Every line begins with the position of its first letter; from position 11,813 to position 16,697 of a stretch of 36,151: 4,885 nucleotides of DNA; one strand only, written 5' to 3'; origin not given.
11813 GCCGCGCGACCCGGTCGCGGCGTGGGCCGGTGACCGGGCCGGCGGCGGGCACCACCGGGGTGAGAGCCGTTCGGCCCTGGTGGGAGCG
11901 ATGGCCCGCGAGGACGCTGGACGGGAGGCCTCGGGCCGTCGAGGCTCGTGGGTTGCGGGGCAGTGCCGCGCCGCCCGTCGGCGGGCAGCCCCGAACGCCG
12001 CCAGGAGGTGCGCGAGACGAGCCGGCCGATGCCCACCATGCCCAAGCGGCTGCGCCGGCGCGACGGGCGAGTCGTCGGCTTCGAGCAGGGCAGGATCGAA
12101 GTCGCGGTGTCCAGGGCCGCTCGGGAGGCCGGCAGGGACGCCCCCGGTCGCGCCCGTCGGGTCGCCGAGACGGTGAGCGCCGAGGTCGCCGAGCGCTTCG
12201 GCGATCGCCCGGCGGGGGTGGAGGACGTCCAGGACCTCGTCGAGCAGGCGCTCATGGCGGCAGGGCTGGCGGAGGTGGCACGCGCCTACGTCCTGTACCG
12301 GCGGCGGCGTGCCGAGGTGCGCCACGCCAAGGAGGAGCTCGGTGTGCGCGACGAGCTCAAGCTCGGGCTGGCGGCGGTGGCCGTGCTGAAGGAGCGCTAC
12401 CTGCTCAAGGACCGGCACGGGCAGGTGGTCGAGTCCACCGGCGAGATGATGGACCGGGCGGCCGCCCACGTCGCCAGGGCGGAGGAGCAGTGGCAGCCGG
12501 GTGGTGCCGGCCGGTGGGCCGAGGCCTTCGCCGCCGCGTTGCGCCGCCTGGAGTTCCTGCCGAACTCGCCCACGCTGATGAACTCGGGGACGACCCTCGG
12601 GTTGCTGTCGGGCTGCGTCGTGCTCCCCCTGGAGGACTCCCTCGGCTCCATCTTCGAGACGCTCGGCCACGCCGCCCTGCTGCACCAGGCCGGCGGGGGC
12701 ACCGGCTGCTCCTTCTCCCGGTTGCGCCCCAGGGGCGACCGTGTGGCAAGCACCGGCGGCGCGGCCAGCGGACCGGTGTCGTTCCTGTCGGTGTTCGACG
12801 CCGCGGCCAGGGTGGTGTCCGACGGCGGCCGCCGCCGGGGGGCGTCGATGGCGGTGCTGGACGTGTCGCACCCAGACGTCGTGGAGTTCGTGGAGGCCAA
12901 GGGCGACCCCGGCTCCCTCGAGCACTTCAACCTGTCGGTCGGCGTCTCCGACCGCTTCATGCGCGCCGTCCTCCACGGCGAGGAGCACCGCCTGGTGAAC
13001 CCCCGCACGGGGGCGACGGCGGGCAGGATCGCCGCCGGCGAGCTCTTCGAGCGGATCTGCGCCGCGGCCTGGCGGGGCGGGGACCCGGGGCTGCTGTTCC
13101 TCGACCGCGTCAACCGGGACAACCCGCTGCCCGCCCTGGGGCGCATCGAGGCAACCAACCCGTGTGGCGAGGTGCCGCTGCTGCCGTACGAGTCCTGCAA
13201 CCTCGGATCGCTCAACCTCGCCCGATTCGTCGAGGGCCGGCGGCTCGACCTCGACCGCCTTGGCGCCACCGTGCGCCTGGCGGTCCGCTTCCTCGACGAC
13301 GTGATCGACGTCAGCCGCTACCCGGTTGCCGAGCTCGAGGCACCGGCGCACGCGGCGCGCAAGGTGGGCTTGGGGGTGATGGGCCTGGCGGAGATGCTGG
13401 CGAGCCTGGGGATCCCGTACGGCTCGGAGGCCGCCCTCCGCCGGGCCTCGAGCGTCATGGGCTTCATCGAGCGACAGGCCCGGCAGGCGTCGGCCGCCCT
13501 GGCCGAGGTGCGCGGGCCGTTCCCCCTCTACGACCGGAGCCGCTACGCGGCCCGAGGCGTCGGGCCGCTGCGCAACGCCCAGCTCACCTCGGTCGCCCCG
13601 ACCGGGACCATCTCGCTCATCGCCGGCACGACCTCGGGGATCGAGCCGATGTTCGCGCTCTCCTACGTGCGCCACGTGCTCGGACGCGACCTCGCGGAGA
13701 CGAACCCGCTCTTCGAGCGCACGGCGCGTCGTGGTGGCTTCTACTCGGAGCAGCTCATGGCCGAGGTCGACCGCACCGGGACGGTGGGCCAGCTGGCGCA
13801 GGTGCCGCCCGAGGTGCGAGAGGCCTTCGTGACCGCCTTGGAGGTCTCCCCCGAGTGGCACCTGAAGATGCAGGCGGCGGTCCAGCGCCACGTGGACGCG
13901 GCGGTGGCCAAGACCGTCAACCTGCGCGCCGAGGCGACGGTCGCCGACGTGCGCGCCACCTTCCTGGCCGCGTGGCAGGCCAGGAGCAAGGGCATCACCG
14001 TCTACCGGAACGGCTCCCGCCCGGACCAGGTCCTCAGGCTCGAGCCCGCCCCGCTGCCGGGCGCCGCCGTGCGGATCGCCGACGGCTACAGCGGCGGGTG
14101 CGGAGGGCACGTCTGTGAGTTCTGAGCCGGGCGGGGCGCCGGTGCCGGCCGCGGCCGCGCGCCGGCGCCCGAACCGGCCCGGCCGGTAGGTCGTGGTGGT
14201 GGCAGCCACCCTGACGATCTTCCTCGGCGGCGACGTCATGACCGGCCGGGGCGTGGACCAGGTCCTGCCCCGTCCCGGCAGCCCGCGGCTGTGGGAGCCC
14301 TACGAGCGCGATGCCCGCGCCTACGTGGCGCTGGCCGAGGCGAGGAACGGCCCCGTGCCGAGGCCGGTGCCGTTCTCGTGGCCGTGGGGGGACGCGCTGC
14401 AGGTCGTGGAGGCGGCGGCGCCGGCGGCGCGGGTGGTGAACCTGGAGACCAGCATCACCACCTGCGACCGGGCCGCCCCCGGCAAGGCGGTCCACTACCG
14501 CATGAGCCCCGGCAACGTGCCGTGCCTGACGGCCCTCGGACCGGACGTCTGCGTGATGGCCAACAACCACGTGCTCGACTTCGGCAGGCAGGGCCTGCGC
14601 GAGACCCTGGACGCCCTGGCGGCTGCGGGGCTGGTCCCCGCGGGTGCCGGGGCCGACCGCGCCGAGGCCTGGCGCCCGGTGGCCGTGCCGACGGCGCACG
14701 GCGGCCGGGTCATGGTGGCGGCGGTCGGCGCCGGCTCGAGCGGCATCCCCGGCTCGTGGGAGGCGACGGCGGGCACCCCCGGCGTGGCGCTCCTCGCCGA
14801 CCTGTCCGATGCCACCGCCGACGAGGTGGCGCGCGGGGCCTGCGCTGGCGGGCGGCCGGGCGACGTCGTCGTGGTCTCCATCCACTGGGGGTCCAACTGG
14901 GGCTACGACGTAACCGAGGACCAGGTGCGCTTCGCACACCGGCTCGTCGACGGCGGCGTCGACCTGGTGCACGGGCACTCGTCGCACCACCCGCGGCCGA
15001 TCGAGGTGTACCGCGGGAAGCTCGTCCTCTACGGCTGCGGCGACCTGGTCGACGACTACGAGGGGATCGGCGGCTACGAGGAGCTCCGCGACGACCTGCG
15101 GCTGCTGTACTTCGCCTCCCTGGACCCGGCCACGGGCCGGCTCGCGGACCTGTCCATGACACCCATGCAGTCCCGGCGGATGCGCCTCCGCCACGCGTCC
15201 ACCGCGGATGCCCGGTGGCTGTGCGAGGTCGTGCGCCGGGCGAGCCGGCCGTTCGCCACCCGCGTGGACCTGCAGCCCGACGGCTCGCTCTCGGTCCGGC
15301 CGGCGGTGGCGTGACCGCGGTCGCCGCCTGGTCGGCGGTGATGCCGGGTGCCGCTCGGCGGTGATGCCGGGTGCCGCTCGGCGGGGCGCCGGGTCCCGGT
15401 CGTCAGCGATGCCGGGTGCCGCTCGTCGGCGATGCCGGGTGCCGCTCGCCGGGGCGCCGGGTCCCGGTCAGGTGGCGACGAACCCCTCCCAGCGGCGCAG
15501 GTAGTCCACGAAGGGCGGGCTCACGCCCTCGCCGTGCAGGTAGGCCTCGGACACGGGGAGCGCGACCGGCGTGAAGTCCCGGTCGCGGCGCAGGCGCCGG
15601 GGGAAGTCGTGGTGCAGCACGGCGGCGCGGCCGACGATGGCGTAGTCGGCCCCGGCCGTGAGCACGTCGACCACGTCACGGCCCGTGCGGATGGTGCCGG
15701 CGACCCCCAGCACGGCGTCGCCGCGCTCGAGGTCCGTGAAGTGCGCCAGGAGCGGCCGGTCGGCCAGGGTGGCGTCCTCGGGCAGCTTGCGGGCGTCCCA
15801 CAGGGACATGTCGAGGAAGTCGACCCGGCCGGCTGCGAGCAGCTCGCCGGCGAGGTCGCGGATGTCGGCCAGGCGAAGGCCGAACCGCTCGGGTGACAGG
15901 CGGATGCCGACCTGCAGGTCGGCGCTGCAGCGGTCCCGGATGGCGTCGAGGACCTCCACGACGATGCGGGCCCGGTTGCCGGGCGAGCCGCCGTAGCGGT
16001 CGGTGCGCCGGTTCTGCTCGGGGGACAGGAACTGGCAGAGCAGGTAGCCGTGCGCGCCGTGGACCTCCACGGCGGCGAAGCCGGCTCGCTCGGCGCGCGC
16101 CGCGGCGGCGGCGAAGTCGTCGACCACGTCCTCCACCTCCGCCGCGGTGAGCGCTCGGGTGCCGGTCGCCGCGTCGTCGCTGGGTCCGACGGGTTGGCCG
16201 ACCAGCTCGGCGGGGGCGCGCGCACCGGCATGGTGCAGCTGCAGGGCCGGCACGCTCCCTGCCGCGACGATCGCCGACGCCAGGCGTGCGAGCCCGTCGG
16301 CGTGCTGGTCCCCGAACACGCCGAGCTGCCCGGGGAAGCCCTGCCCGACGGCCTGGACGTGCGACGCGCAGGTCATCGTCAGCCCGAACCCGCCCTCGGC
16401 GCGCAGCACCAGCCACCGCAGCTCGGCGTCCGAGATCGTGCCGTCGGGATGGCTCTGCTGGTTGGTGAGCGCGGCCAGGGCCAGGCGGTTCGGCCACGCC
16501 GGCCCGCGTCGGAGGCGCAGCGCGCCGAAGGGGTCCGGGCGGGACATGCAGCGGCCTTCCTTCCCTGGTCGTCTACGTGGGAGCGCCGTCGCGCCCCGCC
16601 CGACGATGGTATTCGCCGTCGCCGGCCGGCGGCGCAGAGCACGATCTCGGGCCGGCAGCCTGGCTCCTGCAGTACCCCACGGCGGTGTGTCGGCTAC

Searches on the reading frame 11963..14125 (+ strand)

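Call 8: search_protein_families(library=pfam, proteins=[window:11963-14125:+], max_evalue=0.001)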
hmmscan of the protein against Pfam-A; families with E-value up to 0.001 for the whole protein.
window:11963-14125:+ (720 aa): 3 families
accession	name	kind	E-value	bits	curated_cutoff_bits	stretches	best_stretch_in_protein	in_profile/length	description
PF02867.20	Ribonuc_red_lgC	-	2.5e-128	429.4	23.9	2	216-530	1-346/523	Ribonucleotide reductase, barrel domain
PF00317.26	Ribonuc_red_lgN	-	6.1e-20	71.5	28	1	133-213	2-77/77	Ribonucleotide reductase, all-alpha domain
PF03477.21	ATP-cone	-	7.7e-18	65.3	25.8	1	31-117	4-87/88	ATP cone domain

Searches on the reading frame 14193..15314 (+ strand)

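Call 8: search_protein_families(library=pfam, proteins=[window:14193-15314:+], max_evalue=0.001)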
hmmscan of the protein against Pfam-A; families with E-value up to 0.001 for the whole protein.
window:14193-15314:+ (373 aa): 1 family
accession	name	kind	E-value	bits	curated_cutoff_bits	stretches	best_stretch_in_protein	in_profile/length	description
PF09587.15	PGA_cap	-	2.2e-74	250.6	27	1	8-289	1-255/255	Bacterial capsule synthesis protein PGA_cap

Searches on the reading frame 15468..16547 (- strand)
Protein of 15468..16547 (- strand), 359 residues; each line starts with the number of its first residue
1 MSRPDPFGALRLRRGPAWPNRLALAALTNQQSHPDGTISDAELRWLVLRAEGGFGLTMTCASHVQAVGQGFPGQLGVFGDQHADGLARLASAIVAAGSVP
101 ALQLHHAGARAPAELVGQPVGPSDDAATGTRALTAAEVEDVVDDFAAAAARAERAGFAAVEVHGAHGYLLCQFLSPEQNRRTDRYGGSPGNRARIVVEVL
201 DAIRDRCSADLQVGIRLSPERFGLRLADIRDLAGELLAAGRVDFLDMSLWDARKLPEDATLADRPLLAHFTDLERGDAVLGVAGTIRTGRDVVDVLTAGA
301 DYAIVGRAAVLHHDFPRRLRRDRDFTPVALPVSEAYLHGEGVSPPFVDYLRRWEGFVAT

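Call 9: search_protein_families(library=pfam, proteins=[window:15468-16547:-], max_evalue=0.001)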
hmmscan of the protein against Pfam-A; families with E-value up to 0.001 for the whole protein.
window:15468-16547:- (359 aa): 1 family
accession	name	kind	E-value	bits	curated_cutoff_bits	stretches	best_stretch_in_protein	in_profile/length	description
PF00724.26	Oxidored_FMN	-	4.5e-53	181.1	27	1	20-322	15-338/342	NADH:flavin oxidoreductase / NADH oxidase family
